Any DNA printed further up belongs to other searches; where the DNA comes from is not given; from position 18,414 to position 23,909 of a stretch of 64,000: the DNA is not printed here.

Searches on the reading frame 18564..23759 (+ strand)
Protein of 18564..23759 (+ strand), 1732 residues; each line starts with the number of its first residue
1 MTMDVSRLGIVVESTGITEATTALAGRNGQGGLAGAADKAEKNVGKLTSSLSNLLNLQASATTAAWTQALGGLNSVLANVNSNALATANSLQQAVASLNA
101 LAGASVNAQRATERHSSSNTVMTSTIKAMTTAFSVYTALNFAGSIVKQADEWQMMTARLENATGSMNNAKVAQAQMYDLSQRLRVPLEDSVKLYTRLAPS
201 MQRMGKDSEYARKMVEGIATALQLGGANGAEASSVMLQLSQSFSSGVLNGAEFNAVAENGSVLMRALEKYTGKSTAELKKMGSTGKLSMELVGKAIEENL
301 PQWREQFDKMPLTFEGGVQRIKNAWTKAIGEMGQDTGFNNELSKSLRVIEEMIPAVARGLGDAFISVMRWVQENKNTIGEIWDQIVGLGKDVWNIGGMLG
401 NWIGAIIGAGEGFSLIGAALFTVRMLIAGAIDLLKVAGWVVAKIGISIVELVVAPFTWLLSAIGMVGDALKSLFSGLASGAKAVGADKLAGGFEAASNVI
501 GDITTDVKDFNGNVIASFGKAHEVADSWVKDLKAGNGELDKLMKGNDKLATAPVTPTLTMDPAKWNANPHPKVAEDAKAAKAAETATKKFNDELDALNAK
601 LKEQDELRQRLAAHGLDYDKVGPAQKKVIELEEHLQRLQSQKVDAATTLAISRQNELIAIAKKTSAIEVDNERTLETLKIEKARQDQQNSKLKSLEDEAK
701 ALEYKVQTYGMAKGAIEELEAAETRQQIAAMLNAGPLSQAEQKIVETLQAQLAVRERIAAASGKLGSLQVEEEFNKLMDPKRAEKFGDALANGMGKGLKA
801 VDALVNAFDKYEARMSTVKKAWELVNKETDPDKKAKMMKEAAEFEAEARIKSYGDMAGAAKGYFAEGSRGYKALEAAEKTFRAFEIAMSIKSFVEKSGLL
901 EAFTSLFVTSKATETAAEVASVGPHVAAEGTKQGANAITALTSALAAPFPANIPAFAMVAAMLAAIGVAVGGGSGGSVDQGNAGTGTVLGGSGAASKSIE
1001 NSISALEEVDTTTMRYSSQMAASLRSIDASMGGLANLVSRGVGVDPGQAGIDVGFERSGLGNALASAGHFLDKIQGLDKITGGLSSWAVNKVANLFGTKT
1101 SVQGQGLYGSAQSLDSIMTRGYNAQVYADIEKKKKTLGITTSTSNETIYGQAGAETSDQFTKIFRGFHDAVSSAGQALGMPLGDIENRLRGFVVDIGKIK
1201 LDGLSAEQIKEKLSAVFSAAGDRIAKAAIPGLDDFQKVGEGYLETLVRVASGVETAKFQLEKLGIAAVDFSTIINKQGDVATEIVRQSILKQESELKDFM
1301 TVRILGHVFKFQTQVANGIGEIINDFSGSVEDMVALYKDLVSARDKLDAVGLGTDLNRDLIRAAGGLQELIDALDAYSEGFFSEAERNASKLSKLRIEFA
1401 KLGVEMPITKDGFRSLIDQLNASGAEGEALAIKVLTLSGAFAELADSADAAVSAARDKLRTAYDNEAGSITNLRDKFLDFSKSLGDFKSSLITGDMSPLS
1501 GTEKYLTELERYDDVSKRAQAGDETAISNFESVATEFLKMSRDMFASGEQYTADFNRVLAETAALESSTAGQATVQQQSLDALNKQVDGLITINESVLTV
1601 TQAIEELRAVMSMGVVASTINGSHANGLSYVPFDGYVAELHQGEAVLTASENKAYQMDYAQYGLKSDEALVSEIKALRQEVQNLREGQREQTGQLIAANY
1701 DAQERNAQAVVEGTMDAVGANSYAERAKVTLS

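Call 12: search_protein_families(library=phrogs, proteins=[window:18564-23759:+], max_evalue=0.001)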
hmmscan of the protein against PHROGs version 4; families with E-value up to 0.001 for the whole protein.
window:18564-23759:+ (1732 aa): 18 families
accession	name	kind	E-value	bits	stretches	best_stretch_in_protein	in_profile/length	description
phrog_7740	-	tail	4.1e-73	247.5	3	85-357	27-299/2151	tail length tape measure protein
phrog_339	-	tail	4.2e-62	211.7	1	88-357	21-285/1123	tail length tape measure protein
phrog_8010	-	tail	2.9e-54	185.5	1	65-759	194-854/1543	tail length tape measure protein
phrog_3519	-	tail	3.9e-53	182.3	1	79-371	20-308/959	tail length tape measure protein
phrog_3336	-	tail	2.4e-47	163.2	1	79-487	26-407/1051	tail length tape measure protein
phrog_2335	-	tail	2.7e-43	149.2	1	50-997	389-1412/1536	tail length tape measure protein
phrog_1107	-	tail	1.5e-42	146.6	1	29-361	88-416/1252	tail length tape measure protein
phrog_1068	-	tail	3.8e-32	112.9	1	71-518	33-496/706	tail length tape measure protein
phrog_12706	-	tail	2.8e-30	106.3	1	27-832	121-817/1244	tail length tape measure protein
phrog_17300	-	tail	3.2e-29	102.9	1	113-378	47-309/900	tail length tape measure protein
phrog_27190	-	tail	6.8e-29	101.5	1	69-350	30-316/1015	tail length tape measure protein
phrog_16297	-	tail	1.3e-27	97.5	1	72-330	19-275/777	tail length tape measure protein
phrog_31452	-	tail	1.6e-22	80.5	1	111-357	26-267/814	tail length tape measure protein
phrog_16889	-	tail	2.1e-20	74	1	99-361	35-297/470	tail length tape measure protein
phrog_32885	-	tail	6.2e-20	71.8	1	108-357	18-267/948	tail length tape measure protein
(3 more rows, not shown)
